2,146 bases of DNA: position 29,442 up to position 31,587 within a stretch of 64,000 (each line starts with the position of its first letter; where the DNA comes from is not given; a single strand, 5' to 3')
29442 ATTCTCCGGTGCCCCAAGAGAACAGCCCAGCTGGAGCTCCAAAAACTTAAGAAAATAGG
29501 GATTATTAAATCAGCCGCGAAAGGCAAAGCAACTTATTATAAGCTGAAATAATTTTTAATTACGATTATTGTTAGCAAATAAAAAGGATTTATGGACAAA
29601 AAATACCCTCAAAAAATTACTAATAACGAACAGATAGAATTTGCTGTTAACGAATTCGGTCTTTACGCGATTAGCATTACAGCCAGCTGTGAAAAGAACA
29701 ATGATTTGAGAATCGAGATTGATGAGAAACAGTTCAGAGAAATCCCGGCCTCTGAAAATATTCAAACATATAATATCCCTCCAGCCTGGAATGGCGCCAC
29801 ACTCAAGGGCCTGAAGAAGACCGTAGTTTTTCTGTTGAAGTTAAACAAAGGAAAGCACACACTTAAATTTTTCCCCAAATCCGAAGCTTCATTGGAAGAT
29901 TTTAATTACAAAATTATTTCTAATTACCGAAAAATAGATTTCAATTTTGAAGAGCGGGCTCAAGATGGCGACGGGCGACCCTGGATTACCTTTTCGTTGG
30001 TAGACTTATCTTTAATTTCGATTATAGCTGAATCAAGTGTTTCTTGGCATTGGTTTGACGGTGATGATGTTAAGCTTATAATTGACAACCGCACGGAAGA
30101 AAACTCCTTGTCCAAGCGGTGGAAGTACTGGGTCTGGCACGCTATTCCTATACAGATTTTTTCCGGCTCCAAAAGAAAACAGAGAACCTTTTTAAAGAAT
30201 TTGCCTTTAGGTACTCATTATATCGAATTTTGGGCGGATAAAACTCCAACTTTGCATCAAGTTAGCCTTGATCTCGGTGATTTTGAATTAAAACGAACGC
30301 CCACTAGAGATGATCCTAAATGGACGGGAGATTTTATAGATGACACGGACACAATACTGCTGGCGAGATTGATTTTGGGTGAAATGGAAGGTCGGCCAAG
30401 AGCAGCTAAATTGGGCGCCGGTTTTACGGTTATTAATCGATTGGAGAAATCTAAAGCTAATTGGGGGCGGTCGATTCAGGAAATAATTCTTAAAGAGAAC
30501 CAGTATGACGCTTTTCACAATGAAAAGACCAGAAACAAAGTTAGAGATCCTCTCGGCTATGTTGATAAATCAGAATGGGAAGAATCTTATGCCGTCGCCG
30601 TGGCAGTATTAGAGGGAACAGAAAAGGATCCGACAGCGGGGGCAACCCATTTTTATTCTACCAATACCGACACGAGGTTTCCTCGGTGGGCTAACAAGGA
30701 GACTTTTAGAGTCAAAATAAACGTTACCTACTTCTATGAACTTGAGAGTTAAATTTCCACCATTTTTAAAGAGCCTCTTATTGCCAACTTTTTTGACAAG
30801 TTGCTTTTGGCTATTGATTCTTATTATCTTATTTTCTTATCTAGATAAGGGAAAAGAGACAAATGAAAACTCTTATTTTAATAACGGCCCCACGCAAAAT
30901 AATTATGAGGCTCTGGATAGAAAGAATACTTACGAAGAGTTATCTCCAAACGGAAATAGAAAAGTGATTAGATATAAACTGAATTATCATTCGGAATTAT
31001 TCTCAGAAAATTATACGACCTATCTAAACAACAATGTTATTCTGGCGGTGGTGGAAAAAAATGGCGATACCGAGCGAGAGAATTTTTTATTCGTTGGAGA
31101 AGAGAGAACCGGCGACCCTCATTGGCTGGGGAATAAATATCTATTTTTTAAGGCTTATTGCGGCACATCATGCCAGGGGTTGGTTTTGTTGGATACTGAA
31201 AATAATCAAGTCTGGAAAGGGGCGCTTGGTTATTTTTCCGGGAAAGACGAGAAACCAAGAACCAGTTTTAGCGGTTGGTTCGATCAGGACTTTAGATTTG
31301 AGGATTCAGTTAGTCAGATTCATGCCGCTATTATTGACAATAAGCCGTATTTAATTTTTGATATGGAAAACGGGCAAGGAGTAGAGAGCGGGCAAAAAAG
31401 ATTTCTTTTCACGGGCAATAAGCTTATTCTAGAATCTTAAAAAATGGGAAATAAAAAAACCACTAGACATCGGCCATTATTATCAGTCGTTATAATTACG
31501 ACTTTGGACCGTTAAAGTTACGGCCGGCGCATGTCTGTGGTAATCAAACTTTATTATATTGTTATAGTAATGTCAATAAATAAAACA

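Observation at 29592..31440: Cytoplasmic-looking SleB-type muramidase with duplicated N-terminal module, coupled to a membrane-anchored partner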

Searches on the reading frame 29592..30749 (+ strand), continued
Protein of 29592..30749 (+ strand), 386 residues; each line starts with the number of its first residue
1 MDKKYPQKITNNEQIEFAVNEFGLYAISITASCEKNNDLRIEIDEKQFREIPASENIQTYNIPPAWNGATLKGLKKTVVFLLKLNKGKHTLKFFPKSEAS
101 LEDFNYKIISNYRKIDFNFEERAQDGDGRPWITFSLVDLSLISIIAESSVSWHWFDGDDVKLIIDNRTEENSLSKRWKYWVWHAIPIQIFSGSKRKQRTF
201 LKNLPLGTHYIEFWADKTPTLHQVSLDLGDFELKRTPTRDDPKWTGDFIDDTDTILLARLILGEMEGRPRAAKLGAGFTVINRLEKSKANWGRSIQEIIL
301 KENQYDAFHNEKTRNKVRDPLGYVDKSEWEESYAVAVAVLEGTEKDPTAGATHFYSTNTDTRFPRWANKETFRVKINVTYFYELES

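Call 74: search_solved_structures(query=A1, max_evalue=1, show_alignments=1)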
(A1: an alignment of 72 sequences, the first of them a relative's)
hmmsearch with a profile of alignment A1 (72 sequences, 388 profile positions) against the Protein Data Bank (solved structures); distinct sequences matched with E-value up to 1: 2.
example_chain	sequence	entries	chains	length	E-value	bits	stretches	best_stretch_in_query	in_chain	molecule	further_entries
4f55_A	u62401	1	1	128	1e-08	37.8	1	253-311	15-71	Spore cortex-lytic enzyme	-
4fet_B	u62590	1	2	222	7e-08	35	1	252-309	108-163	Spore cortex-lytic enzyme prepeptide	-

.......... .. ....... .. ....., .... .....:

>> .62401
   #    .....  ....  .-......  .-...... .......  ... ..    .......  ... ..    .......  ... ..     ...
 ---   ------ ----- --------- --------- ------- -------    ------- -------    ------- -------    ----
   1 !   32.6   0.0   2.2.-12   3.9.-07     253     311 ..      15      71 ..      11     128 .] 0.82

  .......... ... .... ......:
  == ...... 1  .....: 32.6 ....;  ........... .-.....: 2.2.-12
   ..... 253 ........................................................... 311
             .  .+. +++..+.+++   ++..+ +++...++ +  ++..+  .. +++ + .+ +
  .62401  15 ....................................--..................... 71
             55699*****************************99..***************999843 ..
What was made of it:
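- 30339..30749 (+): Hydrolase_2 / SleB-type catalytic domain (aa 250-386). Profile hits 4F55/4FET at E 1e-8 (call 74).
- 30381..30383 (+): Codon for Glu264 (GEMEG), the putative catalytic glutamate. They align with the YGE motif of SleB 4F55 (call 74).
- On Pfam PF07486 Hydrolase_2 (SleB/CwlJ-type cell wall hydrolase domain): They align to YGES of 4F55 (call 74).
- Checked: A family profile hits the SleB catalytic domains 4F55 and 4FET at E 1e-8 (call 74).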

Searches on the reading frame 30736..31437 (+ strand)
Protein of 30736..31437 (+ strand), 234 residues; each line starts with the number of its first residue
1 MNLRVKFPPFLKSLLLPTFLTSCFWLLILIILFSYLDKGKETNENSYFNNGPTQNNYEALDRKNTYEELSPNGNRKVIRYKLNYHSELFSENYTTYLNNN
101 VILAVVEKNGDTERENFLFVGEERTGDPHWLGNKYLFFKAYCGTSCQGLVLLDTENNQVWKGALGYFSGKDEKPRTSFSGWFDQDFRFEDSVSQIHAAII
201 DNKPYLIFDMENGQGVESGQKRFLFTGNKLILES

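Call 3: search_protein_families(library=pfam, proteins=[window:30736-31437:+], max_evalue=1)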
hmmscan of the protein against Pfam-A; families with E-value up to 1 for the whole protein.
window:30736-31437:+ (234 aa): 0 families

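Call 4: search_protein_families(library=ncbifam, proteins=[window:30736-31437:+], max_evalue=1)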
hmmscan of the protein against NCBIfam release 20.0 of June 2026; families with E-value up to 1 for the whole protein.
window:30736-31437:+ (234 aa): 0 families

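Call 10: find_homologous_proteins(query=window:30736-31437:+)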
Query window:30736-31437:+ (234 aa): 40 proteins with E <= 0.001 among 269 candidates.
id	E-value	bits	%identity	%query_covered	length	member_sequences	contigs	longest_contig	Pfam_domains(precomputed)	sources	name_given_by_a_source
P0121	7.5e-157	538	100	100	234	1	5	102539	-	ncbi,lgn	-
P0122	2.2e-109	383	73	100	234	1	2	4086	-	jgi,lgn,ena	-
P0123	1.7e-108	380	72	99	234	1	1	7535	-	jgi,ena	-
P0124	4.4e-104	365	67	100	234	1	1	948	-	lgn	-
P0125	1.6e-103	363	68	100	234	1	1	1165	-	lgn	-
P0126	8.4e-101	354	72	92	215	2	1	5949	-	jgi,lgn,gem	-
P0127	1.5e-92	327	72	82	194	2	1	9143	-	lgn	-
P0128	4.0e-76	274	53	100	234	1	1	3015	-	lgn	-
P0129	4.8e-75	270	52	100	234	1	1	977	-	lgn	-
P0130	5.3e-74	267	54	94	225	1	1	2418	-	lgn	-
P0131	4.7e-73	264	52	100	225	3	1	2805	-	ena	-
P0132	3.0e-70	254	49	100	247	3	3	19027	-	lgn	-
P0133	2.6e-67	245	53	87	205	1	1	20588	-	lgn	-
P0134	1.6e-64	236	55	79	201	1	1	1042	-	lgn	-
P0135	8.4e-62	227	47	100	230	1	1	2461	-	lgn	-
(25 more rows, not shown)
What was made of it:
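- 30736..31440 (+): ORF2: a 234-aa single-pass membrane partner. 40 homologues (call 10).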

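Call 32: predict_structure(alignment_id=A2)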
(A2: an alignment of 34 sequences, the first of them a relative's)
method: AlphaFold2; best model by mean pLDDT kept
length: 234 residues; sequences in the alignment: 34
mean_pLDDT: 83.4   pTM: 0.68
mean pLDDT of the five models: 83.4, 82.6, 82.5, 81.2, 80.9
residues with pLDDT >= 90: 136; 70-90: 48; 50-70: 26; < 50: 24
segments of 3 or more residues with pLDDT < 50: 39-56
pLDDT, mean of each block of 10 residues (from residue 1): 56 76 93 68 37 51 95 96 70 57 92 92 93 97 87 96 89 90 95 96 97 93 98 93
secondary structure, 60 per line:
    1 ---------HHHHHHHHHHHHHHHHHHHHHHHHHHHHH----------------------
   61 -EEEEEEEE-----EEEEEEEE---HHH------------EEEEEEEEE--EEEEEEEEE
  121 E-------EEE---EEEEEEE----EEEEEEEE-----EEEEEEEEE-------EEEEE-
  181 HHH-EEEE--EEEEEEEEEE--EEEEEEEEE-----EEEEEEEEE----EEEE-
elements in order: H10-38 E62-69 E75-82 E101-109 E112-121 E129-131 E135-141 E146-153 E159-167 E175-179 E185-188 E191-200 E203-211 E217-225 E230-233
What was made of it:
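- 30775..30843 (+): Transmembrane helix of ORF2 (aa 14-36), preceded by a basic cytoplasmic tail (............). AF2 helix 10-38 (call 32).
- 30919..31434 (+): Predicted external all-beta domain of ORF2 (aa 62-233). It carries the conserved loop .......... (31096-31125) and the CGTSC cysteine pair (31159-31173). AF2 pLDDT above 90 over most of the domain (call 32).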

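Call 35: fold_search(model_id=the predicted structure, library=pdb)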
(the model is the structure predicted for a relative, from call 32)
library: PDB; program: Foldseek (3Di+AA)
matches with E <= 10: 136; with E <= 0.001: 0
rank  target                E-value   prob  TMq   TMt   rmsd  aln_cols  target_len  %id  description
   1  5jrl_A                2.3e-02  0.99  0.36  0.16   7.5       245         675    8  Crystal Structure of the Sphingopyxin I Lasso Peptide Isopeptidase SpI-IsoP (Native) (released 2016-09-14)
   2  5jrl_B                6.5e-02  0.96  0.37  0.16   7.6       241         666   10  Crystal Structure of the Sphingopyxin I Lasso Peptide Isopeptidase SpI-IsoP (Native) (released 2016-09-14)
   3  3fgb_A                7.9e-02  0.97  0.32  0.24   6.5       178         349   11  Crystal structure of the Q89ZH8_BACTN protein from Bacteroides thetaiotaomicron. Northeast Structural Genomics Consort (released 2008-12-23)
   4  5hx0_B                9.1e-02  0.57  0.25  0.19  11.5       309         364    9  Crystal structure of unknown function protein Dfer_1899 fromDyadobacter fermentans DSM 18053 (released 2016-02-17)
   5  6ww7_A                1.2e-01  0.54  0.23  0.08  17.2       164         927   14  Structure of the human ER membrane protein complex in a lipid nanodisc (released 2020-05-27)
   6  7obm                  1.3e-01  0.93  0.33  0.15   8.5       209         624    8  Crystal structure of the human Prolyl Endopeptidase-Like protein short form (residues 90-727) (released 2021-11-10)
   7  6n31_A                1.4e-01  0.84  0.31  0.25  10.5       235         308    7  WD repeats of human WDR12 (released 2018-12-12)
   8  8eoi_A                1.4e-01  0.44  0.24  0.08  17.1       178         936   13  Structure of a human EMC:human Cav1.2 channel complex in GDN detergent (released 2023-05-24)
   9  8s9s_1                1.6e-01  0.60  0.25  0.08  16.0       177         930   13  Structure of the human ER membrane protein complex (EMC) in GDN (released 2023-05-17)
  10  7y1x                  1.8e-01  0.38  0.24  0.12  15.5       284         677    8  Crystal structure of prolyl oligopeptidase from Microbulbifer arenaceous complex with PEG400 and MES (released 2023-07-05)
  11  9gcz_B                1.9e-01  0.75  0.32  0.20   9.2       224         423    8  XusB lipoprotein bound to ferric enterobactin (released 2025-08-13)
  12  7adp_A                2.5e-01  0.47  0.24  0.08  16.1       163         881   13  Cryo-EM structure of human ER membrane protein complex in GDN detergent (released 2020-12-02)
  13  3scy                  2.5e-01  0.30  0.24  0.17  11.4       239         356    8  Crystal structure of a putative 6-phosphogluconolactonase (BF1038) from Bacteroides fragilis NCTC 9343 at 1.50 A resolut (released 2011-07-20)
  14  4nox                  3.0e-01  0.69  0.30  0.19   8.9       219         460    9  Structure of the nine-bladed beta-propeller of eIF3b (released 2014-09-17)
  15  5y2z_H                3.0e-01  0.14  0.19  0.15  17.3       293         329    9  Crystal structure of human LGI1 EPTP-ADAM22 complex (released 2018-05-02)
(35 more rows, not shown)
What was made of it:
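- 30919..31434 (+): Foldseek's best hits are partial beta-propellers at E >= 0.02 (call 35).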

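Call 52: search_protein_families(library=padloc, proteins=[window:30736-31437:+], max_evalue=0.01)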
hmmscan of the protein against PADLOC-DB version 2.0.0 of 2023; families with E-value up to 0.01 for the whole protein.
window:30736-31437:+ (234 aa): 0 families

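Call 53: search_protein_families(library=phrogs, proteins=[window:30736-31437:+], max_evalue=0.01)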
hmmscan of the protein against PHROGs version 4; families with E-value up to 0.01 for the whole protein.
window:30736-31437:+ (234 aa): 0 families

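Call 70: find_related_loci(query=A2, collection=metagenome_contigs, flank=3000)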
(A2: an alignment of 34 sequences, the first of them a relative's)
Query A2 (234 aa) in metagenome_contigs; peptide patterns used: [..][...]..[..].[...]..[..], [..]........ (x = any residue, [..] = any of these).
178 stretches matched a pattern; 32 encode a relative of the query (tblastn E <= 1e-3); 32 distinct loci.
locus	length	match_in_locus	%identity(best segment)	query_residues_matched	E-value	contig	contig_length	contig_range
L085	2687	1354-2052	73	1-233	4e-119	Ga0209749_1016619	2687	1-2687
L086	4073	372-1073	71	1-234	2e-113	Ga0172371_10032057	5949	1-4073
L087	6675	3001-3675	52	1-233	4e-79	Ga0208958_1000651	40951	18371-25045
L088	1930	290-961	46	1-233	1e-68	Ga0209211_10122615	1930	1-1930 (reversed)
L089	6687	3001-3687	45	1-233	2e-65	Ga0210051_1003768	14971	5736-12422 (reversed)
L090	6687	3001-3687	45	1-233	2e-65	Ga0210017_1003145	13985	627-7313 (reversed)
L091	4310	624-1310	45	1-233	2e-65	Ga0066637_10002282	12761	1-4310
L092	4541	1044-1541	53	65-230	6e-61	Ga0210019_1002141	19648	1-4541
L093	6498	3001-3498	53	65-230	6e-61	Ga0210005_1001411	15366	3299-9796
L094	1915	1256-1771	43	58-230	2e-45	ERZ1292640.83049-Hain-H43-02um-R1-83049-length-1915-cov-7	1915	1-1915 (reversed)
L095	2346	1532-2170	38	1-230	2e-44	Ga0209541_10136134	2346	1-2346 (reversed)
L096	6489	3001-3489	42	66-230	2e-40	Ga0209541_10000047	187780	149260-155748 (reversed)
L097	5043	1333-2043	35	1-230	4e-40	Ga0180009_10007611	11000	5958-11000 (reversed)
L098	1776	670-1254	37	26-230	2e-39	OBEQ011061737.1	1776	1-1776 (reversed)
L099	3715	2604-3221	35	25-230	8e-39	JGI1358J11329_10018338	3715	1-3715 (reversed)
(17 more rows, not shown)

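Call 73: search_solved_structures(query=A2, max_evalue=10)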
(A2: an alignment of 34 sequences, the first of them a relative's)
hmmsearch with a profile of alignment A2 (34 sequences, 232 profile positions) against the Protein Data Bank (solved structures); distinct sequences matched with E-value up to 10: 3.
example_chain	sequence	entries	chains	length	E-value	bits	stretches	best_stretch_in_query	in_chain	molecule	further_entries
5b83_A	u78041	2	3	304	0.026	17.2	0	207-230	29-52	tetra ubiquitin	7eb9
7yui_A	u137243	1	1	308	0.027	17.2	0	207-230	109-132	Polyubiquitin-C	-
5h07_A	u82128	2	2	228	0.22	14.2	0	207-230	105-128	Polyubiquitin-C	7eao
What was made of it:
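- Tried and rejected: The best hits were partial beta-propellers at E 0.02 and spurious ubiquitin hits (calls 35, 73).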
